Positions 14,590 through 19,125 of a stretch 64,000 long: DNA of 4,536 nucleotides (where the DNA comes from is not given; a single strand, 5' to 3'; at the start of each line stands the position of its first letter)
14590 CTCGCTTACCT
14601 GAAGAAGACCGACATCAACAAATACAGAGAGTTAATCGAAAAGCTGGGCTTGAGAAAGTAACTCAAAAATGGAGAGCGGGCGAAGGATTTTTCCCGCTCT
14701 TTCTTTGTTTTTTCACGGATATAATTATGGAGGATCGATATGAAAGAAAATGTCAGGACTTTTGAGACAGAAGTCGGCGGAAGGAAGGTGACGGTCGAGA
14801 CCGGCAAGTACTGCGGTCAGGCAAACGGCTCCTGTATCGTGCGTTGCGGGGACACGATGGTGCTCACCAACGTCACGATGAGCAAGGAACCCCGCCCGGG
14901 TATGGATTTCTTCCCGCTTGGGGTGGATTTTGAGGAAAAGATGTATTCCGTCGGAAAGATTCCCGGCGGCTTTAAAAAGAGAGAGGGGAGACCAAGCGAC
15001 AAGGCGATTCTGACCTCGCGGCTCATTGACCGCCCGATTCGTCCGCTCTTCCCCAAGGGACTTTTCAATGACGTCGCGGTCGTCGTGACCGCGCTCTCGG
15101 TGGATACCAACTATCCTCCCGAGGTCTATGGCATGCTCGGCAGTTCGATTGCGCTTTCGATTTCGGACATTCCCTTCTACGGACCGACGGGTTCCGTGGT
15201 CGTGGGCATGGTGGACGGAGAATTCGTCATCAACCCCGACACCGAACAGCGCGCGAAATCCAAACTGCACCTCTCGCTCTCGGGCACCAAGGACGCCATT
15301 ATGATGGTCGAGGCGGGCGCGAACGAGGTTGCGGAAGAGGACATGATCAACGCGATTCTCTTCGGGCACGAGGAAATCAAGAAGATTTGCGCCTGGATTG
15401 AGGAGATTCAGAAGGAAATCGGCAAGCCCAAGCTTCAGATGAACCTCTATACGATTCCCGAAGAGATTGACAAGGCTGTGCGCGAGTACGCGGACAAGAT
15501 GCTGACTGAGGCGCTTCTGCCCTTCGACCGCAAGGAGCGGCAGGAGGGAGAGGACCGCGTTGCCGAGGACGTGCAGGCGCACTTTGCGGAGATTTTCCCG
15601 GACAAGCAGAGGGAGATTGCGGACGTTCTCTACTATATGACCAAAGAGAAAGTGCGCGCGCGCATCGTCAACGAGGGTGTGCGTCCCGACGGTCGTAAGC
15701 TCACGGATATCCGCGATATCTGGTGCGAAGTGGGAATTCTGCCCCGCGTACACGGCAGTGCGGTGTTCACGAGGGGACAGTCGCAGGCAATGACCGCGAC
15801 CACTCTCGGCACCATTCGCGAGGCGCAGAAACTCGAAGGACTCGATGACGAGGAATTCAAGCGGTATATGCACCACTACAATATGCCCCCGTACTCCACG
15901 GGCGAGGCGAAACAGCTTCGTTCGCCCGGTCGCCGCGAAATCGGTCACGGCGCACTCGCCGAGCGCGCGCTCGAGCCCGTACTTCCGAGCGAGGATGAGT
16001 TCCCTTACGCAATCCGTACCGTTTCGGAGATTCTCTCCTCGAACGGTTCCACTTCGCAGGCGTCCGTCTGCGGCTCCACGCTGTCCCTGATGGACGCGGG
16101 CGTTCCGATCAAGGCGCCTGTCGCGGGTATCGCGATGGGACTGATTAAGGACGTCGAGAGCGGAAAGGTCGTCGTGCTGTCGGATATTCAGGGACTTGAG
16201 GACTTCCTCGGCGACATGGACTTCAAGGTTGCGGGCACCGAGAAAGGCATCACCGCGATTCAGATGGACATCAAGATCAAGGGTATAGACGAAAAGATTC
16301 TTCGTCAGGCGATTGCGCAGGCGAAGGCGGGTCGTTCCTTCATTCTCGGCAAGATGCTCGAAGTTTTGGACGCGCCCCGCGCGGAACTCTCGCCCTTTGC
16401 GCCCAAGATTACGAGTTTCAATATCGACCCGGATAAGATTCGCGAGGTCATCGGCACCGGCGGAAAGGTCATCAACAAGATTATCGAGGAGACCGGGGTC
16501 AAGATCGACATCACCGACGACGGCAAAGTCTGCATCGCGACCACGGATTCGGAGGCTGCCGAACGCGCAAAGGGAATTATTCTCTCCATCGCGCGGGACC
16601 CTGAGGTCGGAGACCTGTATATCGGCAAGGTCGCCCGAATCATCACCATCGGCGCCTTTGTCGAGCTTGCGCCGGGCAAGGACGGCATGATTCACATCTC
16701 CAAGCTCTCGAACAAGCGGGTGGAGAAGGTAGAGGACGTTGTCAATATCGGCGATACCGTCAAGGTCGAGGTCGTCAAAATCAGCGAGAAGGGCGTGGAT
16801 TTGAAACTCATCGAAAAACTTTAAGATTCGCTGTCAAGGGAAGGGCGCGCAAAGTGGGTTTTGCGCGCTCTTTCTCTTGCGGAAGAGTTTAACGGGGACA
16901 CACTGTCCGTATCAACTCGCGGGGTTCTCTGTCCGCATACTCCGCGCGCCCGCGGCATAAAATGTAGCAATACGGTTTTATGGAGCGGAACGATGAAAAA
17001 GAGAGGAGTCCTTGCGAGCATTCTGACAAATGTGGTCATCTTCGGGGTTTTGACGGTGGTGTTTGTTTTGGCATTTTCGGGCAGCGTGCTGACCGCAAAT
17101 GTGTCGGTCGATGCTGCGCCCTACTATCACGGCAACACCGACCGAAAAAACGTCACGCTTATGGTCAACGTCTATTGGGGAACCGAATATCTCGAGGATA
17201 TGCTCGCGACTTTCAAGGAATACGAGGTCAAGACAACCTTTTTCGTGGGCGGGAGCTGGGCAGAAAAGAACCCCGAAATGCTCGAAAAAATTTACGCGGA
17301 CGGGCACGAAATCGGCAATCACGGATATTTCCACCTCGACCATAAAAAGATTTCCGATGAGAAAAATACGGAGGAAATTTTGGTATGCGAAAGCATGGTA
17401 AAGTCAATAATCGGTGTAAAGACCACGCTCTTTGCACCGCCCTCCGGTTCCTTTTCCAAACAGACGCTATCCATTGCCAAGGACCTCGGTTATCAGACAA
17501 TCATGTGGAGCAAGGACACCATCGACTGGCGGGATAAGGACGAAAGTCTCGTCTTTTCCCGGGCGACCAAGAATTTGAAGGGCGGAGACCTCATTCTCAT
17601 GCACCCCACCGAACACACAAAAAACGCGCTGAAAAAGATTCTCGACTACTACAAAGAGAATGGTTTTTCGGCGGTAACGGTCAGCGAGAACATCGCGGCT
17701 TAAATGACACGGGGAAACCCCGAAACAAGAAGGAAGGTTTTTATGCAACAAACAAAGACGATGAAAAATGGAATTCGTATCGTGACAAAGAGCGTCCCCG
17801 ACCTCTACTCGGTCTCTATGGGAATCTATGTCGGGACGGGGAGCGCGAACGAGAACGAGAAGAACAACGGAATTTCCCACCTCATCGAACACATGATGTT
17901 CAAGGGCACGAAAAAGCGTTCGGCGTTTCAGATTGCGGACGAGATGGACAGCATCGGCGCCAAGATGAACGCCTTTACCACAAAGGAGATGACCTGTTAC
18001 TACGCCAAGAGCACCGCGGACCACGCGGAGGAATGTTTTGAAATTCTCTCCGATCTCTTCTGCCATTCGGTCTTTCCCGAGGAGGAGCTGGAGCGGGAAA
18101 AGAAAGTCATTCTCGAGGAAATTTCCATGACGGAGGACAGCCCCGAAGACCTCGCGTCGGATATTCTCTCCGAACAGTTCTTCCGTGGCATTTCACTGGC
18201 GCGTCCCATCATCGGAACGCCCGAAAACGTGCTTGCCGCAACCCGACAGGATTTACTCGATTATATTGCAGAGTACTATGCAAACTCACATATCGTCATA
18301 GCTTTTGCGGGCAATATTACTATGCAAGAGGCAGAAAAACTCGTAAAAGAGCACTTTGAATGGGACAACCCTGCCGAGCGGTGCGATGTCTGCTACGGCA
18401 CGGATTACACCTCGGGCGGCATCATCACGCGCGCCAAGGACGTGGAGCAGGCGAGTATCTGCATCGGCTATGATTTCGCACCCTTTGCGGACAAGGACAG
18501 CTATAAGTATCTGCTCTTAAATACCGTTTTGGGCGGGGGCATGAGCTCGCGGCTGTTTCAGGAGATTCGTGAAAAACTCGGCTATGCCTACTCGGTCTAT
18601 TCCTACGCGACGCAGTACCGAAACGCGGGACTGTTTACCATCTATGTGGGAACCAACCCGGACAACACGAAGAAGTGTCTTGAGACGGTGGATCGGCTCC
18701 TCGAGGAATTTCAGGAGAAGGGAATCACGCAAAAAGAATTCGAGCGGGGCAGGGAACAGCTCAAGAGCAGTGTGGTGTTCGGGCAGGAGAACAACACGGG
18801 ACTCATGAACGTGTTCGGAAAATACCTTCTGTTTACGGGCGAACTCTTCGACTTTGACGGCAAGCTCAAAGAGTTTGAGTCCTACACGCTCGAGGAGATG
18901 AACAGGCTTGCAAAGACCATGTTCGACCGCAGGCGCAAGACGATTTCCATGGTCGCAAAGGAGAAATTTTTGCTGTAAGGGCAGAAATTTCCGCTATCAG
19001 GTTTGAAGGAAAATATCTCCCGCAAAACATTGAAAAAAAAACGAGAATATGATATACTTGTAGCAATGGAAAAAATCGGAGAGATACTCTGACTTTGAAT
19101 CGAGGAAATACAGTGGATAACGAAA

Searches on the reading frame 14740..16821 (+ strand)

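Call 17: search_protein_families(library=pfam, proteins=[window:14740-16821:+])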
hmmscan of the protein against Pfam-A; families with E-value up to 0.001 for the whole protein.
window:14740-16821:+ (694 aa): 6 families
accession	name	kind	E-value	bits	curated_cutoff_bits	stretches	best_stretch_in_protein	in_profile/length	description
PF01138.27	RNase_PH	-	4.8e-58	195.6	25.5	2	14-145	2-130/130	3' exoribonuclease family, domain 1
PF03725.20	RNase_PH_C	-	9.6e-19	67.6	20.8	2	149-211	2-66/67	3' exoribonuclease family, domain 2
PF00575.29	S1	-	3.8e-14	53.3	22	1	621-684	2-65/74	S1 RNA binding domain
PF03726.19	PNPase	-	3.3e-12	47.2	24.6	1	242-320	1-81/81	Polyribonucleotide nucleotidyltransferase, RNA binding domain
PF00013.35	KH_1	-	5.7e-10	39.3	21.5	1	558-615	2-65/66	KH domain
PF22675.2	KH-I_KHDC4-BBP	-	0.00017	21.8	30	0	567-608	8-50/76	KHDC4/BBP-like, KH-domain type I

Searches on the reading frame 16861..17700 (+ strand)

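Call 18: search_protein_families(library=pfam, proteins=[window:16861-17700:+])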
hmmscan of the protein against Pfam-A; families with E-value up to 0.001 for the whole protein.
window:16861-17700:+ (280 aa): 3 families
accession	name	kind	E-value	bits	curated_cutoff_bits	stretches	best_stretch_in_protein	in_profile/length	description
PF01522.26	Polysacc_deac_1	-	3e-31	108.4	23.1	1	91-213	2-123/124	Polysaccharide deacetylase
PF10096.14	DUF2334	-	2.1e-05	24.7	26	1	137-217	52-146/203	Uncharacterized protein conserved in bacteria (DUF2334)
PF09252.15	Feld-I_B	-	0.00064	20.1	24.1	0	243-275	22-54/67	Allergen Fel d I-B chain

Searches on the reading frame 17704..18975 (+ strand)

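Call 18: search_protein_families(library=pfam, proteins=[window:17704-18975:+])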
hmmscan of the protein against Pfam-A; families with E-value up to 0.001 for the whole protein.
window:17704-18975:+ (424 aa): 2 families
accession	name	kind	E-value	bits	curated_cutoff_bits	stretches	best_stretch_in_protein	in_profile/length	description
PF05193.26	Peptidase_M16_C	-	3.4e-47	161.1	23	1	179-353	2-181/181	Peptidase M16 inactive domain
PF00675.25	Peptidase_M16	-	4.1e-43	147.3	22.3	1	25-172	1-148/149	Insulinase (Peptidase family M16)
